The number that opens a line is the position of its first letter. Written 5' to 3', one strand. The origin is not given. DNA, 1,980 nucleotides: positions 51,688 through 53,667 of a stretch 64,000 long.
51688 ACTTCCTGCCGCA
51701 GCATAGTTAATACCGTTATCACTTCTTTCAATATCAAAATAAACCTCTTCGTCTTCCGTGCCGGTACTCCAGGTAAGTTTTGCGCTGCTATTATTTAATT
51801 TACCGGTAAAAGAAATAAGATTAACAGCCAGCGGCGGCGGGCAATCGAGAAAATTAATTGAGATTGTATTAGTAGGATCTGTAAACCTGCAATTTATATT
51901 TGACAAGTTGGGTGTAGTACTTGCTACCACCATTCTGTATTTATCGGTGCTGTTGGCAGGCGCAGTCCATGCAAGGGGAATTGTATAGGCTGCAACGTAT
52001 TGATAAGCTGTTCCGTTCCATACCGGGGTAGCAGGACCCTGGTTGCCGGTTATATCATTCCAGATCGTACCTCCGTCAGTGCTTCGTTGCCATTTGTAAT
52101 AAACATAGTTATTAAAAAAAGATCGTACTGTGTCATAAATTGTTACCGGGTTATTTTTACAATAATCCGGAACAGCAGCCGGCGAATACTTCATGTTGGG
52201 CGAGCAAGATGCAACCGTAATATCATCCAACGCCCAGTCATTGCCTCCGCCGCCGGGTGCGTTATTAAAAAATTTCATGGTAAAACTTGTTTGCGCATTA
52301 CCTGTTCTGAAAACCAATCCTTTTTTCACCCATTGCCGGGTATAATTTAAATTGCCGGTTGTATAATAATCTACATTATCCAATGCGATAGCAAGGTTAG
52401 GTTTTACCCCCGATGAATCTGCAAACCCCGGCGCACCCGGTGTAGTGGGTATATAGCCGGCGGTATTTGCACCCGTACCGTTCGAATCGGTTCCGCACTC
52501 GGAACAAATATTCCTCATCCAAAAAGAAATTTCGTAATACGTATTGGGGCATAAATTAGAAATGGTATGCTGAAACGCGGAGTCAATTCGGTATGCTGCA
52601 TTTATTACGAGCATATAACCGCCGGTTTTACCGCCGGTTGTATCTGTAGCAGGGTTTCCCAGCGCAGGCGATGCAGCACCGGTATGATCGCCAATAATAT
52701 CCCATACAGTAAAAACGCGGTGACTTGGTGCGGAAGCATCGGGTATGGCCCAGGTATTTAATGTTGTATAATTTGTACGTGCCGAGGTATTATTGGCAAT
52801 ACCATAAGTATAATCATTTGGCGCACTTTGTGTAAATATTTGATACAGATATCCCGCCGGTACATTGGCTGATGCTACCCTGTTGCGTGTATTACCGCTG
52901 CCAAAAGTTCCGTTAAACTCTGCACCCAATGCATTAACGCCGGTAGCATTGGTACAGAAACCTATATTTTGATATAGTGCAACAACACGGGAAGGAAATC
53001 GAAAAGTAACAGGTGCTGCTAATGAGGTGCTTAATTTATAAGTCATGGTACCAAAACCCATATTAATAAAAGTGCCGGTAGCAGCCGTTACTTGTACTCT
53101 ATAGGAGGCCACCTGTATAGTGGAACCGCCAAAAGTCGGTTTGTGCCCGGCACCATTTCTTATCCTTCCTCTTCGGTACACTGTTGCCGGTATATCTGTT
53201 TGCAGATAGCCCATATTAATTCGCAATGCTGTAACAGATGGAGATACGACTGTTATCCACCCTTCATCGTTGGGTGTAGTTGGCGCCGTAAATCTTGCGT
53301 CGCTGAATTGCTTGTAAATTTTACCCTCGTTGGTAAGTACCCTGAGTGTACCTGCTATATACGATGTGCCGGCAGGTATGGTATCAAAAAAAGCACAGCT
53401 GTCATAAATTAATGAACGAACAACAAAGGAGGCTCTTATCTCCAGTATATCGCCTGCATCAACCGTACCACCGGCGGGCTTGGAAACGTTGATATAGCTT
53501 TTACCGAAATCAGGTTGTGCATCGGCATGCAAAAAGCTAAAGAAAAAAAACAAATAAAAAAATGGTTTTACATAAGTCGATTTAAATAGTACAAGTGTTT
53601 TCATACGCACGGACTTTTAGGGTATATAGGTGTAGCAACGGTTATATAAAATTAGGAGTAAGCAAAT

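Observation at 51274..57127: Tandem paralogous giant T9SS cargo proteins sharing an uncharacterised conserved core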

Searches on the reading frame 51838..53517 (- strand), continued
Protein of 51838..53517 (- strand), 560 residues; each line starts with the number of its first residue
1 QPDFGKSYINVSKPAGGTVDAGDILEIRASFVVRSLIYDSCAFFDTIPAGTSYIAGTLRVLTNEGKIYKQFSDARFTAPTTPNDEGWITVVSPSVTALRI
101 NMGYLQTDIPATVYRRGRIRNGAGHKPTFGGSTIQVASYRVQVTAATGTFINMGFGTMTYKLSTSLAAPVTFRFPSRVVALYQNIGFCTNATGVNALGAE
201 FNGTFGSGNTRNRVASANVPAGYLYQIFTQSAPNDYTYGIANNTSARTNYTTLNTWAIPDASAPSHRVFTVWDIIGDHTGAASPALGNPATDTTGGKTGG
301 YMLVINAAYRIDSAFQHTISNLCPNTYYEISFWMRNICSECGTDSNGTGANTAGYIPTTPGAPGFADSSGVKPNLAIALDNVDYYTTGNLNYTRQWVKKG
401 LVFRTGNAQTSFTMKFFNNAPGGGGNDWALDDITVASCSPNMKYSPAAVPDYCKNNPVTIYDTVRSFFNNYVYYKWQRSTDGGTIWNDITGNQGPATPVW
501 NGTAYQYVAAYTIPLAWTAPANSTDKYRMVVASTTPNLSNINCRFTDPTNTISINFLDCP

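Call 60: find_encoding_contigs(protein=P0348, flank=8000, max_places=1)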
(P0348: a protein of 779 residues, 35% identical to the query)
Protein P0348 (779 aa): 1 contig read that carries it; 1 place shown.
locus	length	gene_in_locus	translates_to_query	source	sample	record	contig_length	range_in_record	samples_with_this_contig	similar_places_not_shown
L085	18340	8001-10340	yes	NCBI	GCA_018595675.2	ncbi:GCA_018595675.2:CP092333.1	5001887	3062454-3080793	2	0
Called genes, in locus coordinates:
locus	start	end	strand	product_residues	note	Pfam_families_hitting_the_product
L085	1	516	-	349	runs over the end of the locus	PF00710:Asparaginase, PF17763:Asparaginase_C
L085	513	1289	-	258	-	PF01026:TatD_DNase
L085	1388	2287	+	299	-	-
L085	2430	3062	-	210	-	PF01522:Polysacc_deac_1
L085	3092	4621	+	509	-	PF00749:tRNA-synt_1c, PF19269:Anticodon_2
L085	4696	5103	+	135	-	PF02310:B12-binding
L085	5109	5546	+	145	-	PF00903:Glyoxalase, PF22677:Ble-like_N (weak)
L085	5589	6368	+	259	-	PF00378:ECH_1, PF16113:ECH_2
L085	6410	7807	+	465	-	PF00206:Lyase_1, PF10415:FumaraseC_C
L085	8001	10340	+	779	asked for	-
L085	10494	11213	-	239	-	PF01252:Peptidase_A8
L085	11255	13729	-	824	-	PF08245:Mur_ligase_M, PF02875:Mur_ligase_C (faint), PF01168:Ala_racemase_N, PF00842:Ala_racemase_C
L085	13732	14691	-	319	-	PF03741:TerC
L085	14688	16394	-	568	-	PF23357:DUF7088, PF09822:ABC_transp_aux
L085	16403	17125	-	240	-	PF12679:ABC2_membrane_2, PF13346:ABC2_membrane_5 (weak), PF12698:ABC2_membrane_3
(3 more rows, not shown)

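Call 61: find_encoding_contigs(protein=P0414, flank=8000, max_places=1)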
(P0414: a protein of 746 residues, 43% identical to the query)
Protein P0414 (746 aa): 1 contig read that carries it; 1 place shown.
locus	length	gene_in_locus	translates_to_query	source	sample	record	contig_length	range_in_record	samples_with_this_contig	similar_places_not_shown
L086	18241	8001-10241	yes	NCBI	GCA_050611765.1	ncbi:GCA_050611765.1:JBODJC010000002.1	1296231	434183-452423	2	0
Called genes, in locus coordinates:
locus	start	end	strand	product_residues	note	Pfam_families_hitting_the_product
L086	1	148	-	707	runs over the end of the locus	PF01120:Alpha_L_fucos, PF16757:Fucosidase_C, PF13290:CHB_HEX_C_1, PF13287:Fn3_assoc, PF07691:PA14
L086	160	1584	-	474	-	PF01120:Alpha_L_fucos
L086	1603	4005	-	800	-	PF02837:Glyco_hydro_2_N, PF22666:Glyco_hydro_2_N2 (weak), PF00703:Glyco_hydro_2, PF02836:Glyco_hydro_2_C, PF16355:DUF4982, PF18565:Glyco_hydro2_C5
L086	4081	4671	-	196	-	PF00877:NLPC_P60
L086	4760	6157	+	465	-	PF00206:Lyase_1, PF10415:FumaraseC_C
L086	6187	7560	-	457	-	PF19765:DUF6252 (faint)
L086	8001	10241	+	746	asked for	PF18962:Por_Secre_tail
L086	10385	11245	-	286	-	-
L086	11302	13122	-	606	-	-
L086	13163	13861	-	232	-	PF01252:Peptidase_A8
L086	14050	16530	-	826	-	PF08245:Mur_ligase_M, PF01168:Ala_racemase_N, PF00842:Ala_racemase_C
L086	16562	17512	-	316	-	PF03741:TerC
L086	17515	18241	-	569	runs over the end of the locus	PF23357:DUF7088, PF09822:ABC_transp_aux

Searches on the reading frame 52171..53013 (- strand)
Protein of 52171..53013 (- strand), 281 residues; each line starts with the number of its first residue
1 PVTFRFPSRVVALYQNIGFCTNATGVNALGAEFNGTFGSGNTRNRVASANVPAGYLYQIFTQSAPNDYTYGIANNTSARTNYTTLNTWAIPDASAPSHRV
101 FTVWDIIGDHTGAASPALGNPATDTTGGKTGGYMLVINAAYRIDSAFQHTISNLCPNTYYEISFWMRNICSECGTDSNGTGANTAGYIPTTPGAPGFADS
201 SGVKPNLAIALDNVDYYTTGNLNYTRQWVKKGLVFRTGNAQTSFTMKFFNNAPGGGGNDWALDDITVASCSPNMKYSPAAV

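Call 42: predict_structure(alignment_id=A3)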
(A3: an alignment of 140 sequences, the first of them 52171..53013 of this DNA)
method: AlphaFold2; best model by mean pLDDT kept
length: 281 residues; sequences in the alignment: 140
mean_pLDDT: 89.3   pTM: 0.87
mean pLDDT of the five models: 89.3, 88.5, 85.4, 85.3, 84.9
residues with pLDDT >= 90: 197; 70-90: 64; 50-70: 20; < 50: 0
segments of 3 or more residues with pLDDT < 50: none
pLDDT, mean of each block of 10 residues (from residue 1): 78 92 78 80 94 95 92 95 95 96 95 95 94 92 90 95 96 86 81 60 91 96 94 96 96 83 94 75 63
secondary structure, 60 per line:
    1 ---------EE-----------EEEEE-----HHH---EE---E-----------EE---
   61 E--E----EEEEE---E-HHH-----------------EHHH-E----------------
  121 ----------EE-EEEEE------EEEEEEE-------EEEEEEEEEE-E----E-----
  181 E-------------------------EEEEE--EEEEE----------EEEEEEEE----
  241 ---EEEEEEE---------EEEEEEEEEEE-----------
elements in order: E23-27 E69-73 E134-138 E145-151 E159-168 E207-211 E214-218 E229-236 E244-250 E260-270

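Call 50: fold_search(model_id=the predicted structure, library=pdb)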
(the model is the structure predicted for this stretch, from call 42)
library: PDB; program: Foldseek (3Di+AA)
matches with E <= 10: 1681; with E <= 0.001: 61
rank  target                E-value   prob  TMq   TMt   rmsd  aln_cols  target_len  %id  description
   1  6a8x_A                8.4e-06  1.00  0.33  0.42  11.9       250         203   12  Crystal structure of a apo form cyclase from Fischerella sp. (released 2018-12-19)
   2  5yvk                  1.0e-05  1.00  0.33  0.44  11.7       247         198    9  Crystal structure of a cyclase Famc1 from Fischerella ambigua UTEX 1903 (released 2018-11-07)
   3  6a98_A                1.2e-05  1.00  0.32  0.42   7.4       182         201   12  Crystal structure of a cyclase from Fischerella sp. TAU (released 2018-12-19)
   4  6a9f_A                1.2e-05  1.00  0.34  0.45  11.9       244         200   11  Crystal structure of a cyclase from Fischerella sp. TAU in complex with 4-(1H-Indol-3-yl)butan-2-one (released 2018-12-19)
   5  5yvp_A                1.5e-05  1.00  0.35  0.46  11.1       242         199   10  Crystal structure of an apo form cyclase Filc1 from Fischerella sp. TAU (released 2018-11-07)
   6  6a99_A                1.8e-05  1.00  0.32  0.42  11.6       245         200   11  Crystal structure of a Stig cyclases Fisc from Fischerella sp. TAU in complex with (3Z)-3-(1-methyl-2-pyrrolidinyliden (released 2018-12-19)
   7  6a98_D                2.1e-05  1.00  0.32  0.43   7.3       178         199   13  Crystal structure of a cyclase from Fischerella sp. TAU (released 2018-12-19)
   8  6a99_D                2.4e-05  1.00  0.31  0.42   7.1       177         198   11  Crystal structure of a Stig cyclases Fisc from Fischerella sp. TAU in complex with (3Z)-3-(1-methyl-2-pyrrolidinyliden (released 2018-12-19)
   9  6al7_B                2.4e-05  1.00  0.34  0.45  11.3       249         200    9  Crystal structure HpiC1 F138S (released 2018-03-07)
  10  8xmz_A                3.0e-05  1.00  0.27  0.49   5.9       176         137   18  Crystal structure of a novel porphyran-binding carbohydrate binding module (released 2024-01-17)
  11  5wpr                  3.0e-05  1.00  0.33  0.44  11.3       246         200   10  Crystal structure HpiC1 in C2 space group (released 2018-03-07)
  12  6j03                  3.1e-05  1.00  0.33  0.44  11.5       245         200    8  Crystal structure of a cyclase mutant in apo form (released 2019-12-25)
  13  5z53_D                3.5e-05  1.00  0.34  0.45  11.0       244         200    9  Crystal structure of a cyclase Filc from Fischerella sp. in complex with cyclo-L-Arg-D-Pro (released 2018-12-19)
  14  5yvl_C                3.9e-05  1.00  0.34  0.45  11.1       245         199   10  Crystal structure of a cyclase Hpiu5 from Fischerella sp. ATCC 43239 (released 2018-11-07)
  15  5wpp_A                3.9e-05  1.00  0.33  0.44  10.6       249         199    8  Crystal structure HpiC1 W73M/K132M (released 2018-03-07)
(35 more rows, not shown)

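Call 53: search_solved_structures(query=A3, max_evalue=10, show_alignments=2)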
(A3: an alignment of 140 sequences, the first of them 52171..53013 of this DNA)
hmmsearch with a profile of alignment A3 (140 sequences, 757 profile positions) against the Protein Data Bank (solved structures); distinct sequences matched with E-value up to 10: 15.
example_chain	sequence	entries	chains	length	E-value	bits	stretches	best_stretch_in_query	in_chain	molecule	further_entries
4ayd_C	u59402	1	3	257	1.1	10.6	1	220-317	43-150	FACTOR H BINDING PROTEIN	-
7nru_A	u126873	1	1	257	1.1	10.5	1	223-317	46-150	Factor H binding protein variant 1-2,3.x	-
3kvd_D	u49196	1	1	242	1.3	10.3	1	223-317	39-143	Lipoprotein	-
5n76_A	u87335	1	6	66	1.3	10.2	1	43-62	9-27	CooT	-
6y8v_A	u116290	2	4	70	1.4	10.2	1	43-62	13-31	CooT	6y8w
6xzw_D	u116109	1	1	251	1.4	10.2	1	223-317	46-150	Lipoprot_C domain-containing protein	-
2w80_C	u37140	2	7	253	1.4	10.1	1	223-317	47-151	FACTOR H BINDING PROTEIN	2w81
2ypv_A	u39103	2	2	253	1.4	10.1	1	223-317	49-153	LIPOPROTEIN | Factor H binding protein variant B24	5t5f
2kc0_A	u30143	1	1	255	1.4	10.1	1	223-317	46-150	lipoprotein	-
4aye_C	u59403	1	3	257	1.5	10.1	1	223-317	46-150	FACTOR H BINDING PROTEIN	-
5o14_A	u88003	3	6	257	1.5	10.1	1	223-317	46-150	Factor H binding protein variant 1.1 | Factor H-binding protein | Factor H binding protein, sequence variant ID 1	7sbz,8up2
7ket_C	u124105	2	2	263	1.5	10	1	223-317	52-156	Factor H binding protein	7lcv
9mrj_A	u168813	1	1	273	1.7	9.9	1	223-317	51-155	Factor H binding protein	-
5cnj_A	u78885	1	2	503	2.8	9.2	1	317-346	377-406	Metabotropic glutamate receptor 2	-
4xaq_A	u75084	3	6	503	2.8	9.2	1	317-346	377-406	Metabotropic glutamate receptor 2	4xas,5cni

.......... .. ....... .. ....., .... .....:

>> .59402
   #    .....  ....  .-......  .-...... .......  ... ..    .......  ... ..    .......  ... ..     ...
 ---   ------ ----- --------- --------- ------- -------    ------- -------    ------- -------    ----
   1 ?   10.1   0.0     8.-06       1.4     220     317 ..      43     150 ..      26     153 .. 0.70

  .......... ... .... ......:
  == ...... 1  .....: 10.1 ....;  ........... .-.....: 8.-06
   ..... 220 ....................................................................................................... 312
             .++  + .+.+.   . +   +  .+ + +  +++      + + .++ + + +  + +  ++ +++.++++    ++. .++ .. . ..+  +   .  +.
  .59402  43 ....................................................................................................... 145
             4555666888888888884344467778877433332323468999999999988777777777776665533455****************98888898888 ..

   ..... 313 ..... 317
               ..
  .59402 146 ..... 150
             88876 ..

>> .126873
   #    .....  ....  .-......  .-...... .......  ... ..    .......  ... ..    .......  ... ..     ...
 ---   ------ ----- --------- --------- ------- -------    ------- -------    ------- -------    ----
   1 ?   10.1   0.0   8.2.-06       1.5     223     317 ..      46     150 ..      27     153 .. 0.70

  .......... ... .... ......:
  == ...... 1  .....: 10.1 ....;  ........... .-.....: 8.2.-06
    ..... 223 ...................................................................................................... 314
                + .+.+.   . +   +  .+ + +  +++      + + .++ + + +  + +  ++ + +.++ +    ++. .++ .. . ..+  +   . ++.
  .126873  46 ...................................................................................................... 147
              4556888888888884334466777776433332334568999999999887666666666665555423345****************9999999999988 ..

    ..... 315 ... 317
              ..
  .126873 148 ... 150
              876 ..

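Call 55: search_protein_families(library=pfam, max_evalue=10, proteins=[window:52171-53013:-])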
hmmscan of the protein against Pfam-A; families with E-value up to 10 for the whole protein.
window:52171-53013:- (281 aa): 0 families
